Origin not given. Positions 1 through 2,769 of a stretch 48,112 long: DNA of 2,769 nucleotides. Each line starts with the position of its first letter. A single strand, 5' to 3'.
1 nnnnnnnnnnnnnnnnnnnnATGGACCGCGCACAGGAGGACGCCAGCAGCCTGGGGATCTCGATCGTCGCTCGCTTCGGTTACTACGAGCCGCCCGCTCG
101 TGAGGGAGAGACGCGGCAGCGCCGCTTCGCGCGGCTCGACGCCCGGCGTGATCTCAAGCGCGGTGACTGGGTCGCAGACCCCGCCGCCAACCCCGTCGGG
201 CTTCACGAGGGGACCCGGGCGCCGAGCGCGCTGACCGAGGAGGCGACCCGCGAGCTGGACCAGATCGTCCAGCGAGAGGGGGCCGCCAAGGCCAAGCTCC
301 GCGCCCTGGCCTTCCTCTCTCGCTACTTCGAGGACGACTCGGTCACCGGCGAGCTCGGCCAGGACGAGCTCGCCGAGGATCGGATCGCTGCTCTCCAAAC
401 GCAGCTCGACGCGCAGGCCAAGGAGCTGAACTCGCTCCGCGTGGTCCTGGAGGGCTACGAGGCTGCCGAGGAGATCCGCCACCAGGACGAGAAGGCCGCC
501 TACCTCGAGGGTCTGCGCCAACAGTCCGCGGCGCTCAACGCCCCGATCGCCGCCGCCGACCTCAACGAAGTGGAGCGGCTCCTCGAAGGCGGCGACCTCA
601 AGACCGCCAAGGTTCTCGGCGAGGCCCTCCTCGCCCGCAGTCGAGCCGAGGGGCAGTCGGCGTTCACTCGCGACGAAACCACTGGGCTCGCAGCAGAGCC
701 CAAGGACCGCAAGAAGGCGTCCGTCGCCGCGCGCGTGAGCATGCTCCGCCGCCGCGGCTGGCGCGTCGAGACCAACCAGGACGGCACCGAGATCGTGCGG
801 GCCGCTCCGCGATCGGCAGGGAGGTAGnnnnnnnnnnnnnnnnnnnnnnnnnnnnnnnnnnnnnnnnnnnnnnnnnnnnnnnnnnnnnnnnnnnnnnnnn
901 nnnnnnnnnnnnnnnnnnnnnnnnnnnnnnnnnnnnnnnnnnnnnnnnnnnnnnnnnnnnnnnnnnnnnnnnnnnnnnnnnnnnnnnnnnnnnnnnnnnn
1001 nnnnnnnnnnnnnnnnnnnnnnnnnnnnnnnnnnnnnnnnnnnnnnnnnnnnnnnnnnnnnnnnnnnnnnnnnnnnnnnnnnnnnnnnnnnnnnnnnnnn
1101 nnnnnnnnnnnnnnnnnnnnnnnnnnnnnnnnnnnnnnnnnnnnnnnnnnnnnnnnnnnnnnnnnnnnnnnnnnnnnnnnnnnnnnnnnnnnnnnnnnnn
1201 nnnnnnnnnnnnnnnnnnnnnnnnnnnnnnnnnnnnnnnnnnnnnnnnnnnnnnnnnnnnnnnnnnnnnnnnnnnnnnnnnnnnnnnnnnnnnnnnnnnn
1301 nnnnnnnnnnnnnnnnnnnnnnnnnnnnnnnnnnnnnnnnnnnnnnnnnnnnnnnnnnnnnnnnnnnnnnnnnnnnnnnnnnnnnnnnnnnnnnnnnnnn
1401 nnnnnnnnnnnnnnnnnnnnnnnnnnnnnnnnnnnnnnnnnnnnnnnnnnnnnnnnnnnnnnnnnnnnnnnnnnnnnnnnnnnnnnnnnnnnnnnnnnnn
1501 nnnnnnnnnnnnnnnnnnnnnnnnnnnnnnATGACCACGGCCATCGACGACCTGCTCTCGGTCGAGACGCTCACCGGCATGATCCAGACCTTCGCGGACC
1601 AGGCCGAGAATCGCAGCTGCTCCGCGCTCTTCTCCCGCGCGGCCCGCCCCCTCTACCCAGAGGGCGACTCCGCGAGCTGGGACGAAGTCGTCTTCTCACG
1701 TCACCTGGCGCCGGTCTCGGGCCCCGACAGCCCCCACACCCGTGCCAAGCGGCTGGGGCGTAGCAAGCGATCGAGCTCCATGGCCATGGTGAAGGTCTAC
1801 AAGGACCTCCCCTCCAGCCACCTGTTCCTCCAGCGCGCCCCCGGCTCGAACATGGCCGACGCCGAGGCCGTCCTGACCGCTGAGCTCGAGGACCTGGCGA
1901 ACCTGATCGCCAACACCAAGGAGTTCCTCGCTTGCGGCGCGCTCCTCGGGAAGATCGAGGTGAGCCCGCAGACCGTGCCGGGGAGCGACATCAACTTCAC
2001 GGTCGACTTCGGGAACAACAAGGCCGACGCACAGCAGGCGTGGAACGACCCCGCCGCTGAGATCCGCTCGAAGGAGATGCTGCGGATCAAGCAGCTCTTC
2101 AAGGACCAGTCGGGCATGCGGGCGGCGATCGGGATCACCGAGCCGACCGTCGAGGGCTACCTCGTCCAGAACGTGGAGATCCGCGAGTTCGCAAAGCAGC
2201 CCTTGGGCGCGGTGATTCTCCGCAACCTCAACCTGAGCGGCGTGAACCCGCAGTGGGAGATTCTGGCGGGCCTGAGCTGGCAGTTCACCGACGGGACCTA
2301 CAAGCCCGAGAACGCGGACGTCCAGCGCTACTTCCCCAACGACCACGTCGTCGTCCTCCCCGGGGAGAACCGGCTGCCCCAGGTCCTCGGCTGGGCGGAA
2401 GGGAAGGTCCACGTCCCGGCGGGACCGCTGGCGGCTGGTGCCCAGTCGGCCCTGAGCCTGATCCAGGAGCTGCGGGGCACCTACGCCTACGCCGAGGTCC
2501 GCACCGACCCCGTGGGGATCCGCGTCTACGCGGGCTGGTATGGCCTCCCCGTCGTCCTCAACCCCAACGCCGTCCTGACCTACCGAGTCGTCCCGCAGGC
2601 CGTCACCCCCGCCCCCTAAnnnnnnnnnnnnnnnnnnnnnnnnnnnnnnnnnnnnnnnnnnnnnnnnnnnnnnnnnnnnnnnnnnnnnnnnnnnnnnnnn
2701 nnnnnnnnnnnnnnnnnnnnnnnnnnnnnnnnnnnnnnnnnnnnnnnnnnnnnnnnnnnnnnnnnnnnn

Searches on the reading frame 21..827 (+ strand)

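Call 27: search_protein_families(library=ncbifam, proteins=[window:21-827:+])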
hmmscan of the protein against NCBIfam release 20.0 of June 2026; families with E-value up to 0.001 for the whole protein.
window:21-827:+ (268 aa): 0 families

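Call 59: search_protein_families(library=pfam, proteins=[window:21-827:+], max_evalue=0.01)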
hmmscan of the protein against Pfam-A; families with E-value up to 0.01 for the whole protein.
window:21-827:+ (268 aa): 1 family
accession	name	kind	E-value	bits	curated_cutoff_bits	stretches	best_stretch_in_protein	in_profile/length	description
PF05010.19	TACC_C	-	0.0075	16.5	29.9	1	117-188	19-91/201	Transforming acidic coiled-coil-containing protein (TACC), C-terminal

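Call 60: search_protein_families(library=phrogs, proteins=[window:21-827:+], max_evalue=0.001)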
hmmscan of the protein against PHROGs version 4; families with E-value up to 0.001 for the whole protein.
window:21-827:+ (268 aa): 0 families

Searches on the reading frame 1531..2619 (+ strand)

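Call 27: search_protein_families(library=ncbifam, proteins=[window:1531-2619:+])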
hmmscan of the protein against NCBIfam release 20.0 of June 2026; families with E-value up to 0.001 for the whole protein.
window:1531-2619:+ (362 aa): 0 families

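Call 59: search_protein_families(library=pfam, proteins=[window:1531-2619:+], max_evalue=0.01)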
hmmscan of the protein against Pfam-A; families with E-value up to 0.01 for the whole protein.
window:1531-2619:+ (362 aa): 1 family
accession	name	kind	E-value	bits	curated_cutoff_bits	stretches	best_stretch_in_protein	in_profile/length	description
PF03864.22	Phage_cap_E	-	1.5e-22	80.5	22.9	1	56-350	43-326/329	Phage major capsid protein E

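Call 60: search_protein_families(library=phrogs, proteins=[window:1531-2619:+], max_evalue=0.001)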
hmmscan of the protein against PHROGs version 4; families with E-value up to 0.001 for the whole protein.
window:1531-2619:+ (362 aa): 1 family
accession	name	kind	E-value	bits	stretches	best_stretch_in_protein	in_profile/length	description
phrog_29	-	head and packaging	7.4e-30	105.5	1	1-357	21-362/439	major head protein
